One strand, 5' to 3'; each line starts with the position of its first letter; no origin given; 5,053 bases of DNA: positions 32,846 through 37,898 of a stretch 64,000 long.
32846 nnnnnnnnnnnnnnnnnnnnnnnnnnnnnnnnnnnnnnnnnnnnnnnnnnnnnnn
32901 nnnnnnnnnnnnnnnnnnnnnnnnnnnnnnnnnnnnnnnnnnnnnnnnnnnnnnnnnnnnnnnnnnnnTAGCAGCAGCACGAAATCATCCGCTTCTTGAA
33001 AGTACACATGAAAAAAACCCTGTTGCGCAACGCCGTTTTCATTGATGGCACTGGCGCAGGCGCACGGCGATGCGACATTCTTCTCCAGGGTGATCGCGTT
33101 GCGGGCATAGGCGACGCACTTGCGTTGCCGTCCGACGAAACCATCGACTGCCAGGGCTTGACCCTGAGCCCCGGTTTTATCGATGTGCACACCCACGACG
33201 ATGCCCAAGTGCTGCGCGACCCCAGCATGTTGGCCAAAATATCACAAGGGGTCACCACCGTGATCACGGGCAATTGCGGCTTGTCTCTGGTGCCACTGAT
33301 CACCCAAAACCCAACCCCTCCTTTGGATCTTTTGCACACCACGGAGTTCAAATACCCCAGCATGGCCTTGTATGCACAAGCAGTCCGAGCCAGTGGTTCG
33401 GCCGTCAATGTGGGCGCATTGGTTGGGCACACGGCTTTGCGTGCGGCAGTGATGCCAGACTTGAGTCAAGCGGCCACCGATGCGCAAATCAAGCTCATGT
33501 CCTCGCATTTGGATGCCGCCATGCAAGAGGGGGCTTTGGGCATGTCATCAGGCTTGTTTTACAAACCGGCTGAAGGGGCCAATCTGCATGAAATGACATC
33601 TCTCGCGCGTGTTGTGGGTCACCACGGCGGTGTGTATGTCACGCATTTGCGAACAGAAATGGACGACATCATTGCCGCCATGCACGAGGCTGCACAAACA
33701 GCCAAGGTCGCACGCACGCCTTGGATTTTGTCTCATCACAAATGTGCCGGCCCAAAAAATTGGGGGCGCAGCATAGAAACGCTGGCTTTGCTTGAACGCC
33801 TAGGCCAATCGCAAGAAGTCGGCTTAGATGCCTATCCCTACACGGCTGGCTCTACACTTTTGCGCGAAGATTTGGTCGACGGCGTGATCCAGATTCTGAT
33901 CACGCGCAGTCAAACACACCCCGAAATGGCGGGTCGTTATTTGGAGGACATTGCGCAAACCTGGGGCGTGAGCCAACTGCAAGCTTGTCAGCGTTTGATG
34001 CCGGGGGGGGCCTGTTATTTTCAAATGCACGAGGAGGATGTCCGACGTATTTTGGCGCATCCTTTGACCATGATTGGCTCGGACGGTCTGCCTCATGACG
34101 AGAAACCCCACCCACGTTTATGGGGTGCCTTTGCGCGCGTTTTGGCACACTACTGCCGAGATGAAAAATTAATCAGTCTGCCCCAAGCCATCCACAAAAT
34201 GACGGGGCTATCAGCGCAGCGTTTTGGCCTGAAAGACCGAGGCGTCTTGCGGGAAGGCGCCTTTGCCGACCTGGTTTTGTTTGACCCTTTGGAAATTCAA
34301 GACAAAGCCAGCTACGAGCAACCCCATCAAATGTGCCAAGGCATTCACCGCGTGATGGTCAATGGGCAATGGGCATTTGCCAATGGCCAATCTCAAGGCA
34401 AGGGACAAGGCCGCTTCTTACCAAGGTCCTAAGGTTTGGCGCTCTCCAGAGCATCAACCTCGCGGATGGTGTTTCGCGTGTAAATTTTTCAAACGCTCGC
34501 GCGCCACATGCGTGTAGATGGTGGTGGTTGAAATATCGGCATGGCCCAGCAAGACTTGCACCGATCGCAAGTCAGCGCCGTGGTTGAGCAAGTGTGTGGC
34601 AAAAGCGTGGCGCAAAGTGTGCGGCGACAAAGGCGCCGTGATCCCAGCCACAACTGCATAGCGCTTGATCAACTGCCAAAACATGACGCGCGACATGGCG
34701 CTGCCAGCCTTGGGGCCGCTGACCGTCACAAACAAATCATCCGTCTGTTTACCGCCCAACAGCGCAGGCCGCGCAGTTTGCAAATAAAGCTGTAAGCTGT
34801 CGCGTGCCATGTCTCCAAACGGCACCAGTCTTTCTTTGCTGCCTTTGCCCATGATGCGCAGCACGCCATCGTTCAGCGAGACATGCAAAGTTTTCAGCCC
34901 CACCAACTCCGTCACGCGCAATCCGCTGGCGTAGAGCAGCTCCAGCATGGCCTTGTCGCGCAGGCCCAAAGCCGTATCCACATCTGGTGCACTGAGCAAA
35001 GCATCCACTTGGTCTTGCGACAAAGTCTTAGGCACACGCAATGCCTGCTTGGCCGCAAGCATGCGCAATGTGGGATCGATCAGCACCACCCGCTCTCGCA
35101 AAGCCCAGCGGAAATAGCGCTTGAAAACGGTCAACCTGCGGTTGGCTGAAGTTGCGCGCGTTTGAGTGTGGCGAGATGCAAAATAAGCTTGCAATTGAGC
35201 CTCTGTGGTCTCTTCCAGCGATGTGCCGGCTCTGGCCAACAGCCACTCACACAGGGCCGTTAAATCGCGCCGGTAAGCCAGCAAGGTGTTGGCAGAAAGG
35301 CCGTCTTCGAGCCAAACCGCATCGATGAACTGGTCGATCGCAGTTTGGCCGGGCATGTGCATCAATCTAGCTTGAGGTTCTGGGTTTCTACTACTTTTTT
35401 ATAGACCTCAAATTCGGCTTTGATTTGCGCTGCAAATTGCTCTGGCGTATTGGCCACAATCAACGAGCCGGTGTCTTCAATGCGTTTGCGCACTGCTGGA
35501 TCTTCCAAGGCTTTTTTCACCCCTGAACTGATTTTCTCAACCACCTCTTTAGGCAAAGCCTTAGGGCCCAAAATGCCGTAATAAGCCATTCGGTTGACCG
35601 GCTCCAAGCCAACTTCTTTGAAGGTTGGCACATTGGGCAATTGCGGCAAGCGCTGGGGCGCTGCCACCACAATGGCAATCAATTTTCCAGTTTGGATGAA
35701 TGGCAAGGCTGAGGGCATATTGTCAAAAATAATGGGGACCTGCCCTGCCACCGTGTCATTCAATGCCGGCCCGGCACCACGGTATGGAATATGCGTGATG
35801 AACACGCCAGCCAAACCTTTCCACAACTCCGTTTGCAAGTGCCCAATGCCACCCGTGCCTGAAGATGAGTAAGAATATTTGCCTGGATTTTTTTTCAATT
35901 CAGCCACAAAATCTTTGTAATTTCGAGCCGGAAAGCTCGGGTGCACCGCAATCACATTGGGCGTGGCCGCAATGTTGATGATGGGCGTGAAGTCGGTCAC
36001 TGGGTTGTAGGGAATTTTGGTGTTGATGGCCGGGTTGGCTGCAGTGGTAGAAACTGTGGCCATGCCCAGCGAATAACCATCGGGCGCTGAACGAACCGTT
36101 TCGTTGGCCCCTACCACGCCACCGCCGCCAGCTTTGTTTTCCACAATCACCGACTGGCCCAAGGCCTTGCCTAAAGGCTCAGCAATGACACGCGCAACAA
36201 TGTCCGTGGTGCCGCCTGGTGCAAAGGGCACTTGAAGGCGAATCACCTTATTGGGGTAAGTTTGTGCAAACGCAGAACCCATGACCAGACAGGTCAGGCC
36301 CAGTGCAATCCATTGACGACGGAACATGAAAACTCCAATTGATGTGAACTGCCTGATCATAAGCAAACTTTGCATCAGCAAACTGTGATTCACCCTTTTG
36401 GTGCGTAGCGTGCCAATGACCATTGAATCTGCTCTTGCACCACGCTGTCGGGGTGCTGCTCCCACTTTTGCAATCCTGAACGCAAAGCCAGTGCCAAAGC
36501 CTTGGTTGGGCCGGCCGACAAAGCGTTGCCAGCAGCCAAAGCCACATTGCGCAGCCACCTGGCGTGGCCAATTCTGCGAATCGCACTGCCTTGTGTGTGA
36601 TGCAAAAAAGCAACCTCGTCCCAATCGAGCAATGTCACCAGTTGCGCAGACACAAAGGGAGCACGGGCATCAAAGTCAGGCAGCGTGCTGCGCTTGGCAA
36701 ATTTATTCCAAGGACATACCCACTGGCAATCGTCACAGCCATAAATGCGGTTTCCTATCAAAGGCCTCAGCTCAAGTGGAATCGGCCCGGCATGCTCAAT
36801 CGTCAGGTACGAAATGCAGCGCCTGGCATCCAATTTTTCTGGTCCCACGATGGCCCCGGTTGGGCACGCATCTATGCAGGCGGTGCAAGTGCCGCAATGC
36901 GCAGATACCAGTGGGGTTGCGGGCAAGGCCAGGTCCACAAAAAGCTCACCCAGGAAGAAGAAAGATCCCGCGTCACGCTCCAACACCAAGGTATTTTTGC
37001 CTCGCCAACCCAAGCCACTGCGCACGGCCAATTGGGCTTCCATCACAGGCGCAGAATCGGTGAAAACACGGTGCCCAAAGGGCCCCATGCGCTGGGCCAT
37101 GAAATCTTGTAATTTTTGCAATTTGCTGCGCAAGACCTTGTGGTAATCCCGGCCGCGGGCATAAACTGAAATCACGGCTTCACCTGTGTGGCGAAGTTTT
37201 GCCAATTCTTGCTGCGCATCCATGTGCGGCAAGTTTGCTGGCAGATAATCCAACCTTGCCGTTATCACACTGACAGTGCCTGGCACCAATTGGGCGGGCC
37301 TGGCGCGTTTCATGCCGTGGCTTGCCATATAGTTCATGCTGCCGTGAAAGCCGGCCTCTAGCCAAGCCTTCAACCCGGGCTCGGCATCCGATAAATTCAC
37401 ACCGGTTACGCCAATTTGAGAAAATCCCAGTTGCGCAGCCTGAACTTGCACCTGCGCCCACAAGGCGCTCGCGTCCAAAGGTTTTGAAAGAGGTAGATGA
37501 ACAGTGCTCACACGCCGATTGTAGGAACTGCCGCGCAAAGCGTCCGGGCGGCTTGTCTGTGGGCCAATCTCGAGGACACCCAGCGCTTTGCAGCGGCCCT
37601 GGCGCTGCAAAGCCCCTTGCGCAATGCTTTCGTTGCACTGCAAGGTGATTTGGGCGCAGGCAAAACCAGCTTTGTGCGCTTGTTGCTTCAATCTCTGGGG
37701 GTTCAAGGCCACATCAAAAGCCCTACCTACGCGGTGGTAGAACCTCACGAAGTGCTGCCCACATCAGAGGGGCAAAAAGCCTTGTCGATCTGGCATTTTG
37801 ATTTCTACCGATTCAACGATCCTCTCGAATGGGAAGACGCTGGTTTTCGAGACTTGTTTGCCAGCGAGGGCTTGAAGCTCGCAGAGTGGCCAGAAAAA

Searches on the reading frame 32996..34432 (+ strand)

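Call 3: search_protein_families(library=pfam, proteins=[window:32996-34432:+])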
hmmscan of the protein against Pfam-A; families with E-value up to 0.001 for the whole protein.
window:32996-34432:+ (478 aa): 2 families
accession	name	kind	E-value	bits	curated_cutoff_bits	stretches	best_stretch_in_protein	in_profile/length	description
PF07969.17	Amidohydro_3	-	2.6e-33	116.7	29.7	1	48-458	1-469/472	Amidohydrolase family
PF01979.26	Amidohydro_1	-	4.4e-10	39.8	25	1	359-459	246-344/345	Amidohydrolase family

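Call 4: search_protein_families(library=ncbifam, proteins=[window:32996-34432:+])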
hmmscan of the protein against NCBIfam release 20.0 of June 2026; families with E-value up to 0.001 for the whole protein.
window:32996-34432:+ (478 aa): 49 families (the best 25 are shown)
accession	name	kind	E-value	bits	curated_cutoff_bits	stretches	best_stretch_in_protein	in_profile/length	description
NF006560.0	PRK09061.1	subfamily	1.7e-48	165.2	340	1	5-465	25-500/517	amidohydrolase family protein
NF006689.0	PRK09237.1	equivalog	1.7e-15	56.5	371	1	7-99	4-100/383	amidohydrolase/deacetylase family metallohydrolase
NF006688.0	PRK09236.1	equivalog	4.6e-14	52.1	535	2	389-473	344-438/444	dihydroorotase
TIGR03178.1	allantoinase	equivalog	4e-12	45.7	357.85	1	10-67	4-59/441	allantoinase AllB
TIGR00857.1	pyrC_multi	subfamily_domain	5.4e-12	45.4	279.05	1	25-120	5-94/412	dihydroorotase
NF006839.0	PRK09357.1-4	equivalog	5.4e-12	45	576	1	9-80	3-69/422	dihydroorotase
NF004839.0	PRK06189.1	equivalog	7.4e-12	44.6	631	2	10-69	7-64/451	allantoinase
TIGR03583.1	EF_0837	hypoth_equivalog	7.9e-12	44.9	432.15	1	24-95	14-89/365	amidohydrolase/deacetylase family metallohydrolase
NF006056.0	PRK08204.1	subfamily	1.7e-10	40.3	391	1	5-95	2-93/449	hypothetical protein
NF011984.0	PRK15446.1-5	equivalog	6.6e-10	38.3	260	1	389-430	319-360/379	alpha-D-ribose 1-methylphosphonate 5-triphosphate diphosphatase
TIGR01224.1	hutI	equivalog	9.7e-10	37.8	298.15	1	28-67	6-48/377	imidazolonepropionase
TIGR02033.1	D-hydantoinase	equivalog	1.2e-09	37.7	393.25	1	22-71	13-63/454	dihydropyrimidinase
NF006837.0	PRK09357.1-2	equivalog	1.7e-09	36.8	575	1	8-82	3-72/428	dihydroorotase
NF006844.0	PRK09357.2-5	equivalog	1.9e-09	37.1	701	1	5-92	1-85/422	dihydroorotase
NF002668.0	PRK02382.1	equivalog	2.1e-09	36.6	452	1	22-67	10-56/436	dihydroorotase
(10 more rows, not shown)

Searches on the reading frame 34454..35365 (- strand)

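Call 49: search_protein_families(library=pfam, max_evalue=0.000001, proteins=[window:34454-35365:-])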
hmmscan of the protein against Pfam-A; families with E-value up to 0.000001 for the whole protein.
window:34454-35365:- (303 aa): 2 families
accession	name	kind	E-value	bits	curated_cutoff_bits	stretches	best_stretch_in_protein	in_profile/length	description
PF00589.27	Phage_integrase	-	1.2e-45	155.8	27.1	1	114-290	2-171/172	Phage integrase family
PF02899.23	Phage_int_SAM_1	-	3.9e-17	62.7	22.3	1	10-91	1-82/83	Phage integrase, N-terminal SAM-like domain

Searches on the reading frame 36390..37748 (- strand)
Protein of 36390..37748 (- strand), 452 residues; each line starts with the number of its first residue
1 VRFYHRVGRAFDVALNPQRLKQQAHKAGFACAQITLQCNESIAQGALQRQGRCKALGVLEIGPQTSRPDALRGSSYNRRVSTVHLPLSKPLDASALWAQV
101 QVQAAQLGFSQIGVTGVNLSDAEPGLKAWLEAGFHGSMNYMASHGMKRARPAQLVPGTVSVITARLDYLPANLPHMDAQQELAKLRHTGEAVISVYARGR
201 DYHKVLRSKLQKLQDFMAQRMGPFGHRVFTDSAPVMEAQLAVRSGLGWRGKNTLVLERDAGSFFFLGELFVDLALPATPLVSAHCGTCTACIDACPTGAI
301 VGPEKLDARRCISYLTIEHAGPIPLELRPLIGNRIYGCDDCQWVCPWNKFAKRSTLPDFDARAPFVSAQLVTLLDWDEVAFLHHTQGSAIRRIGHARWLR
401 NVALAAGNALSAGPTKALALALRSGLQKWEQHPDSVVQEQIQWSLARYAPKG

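Call 49: search_protein_families(library=pfam, max_evalue=0.000001, proteins=[window:36390-37748:-])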
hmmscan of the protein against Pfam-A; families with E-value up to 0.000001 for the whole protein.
window:36390-37748:- (452 aa): 2 families
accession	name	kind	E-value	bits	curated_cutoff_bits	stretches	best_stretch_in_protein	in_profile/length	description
PF13484.11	Fer4_16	-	2.4e-24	86.3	30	1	284-348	1-66/66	4Fe-4S double cluster binding domain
PF08331.15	QueG_DUF1730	-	9e-21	74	25.1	1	148-232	1-77/77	Epoxyqueuosine reductase QueG, DUF1730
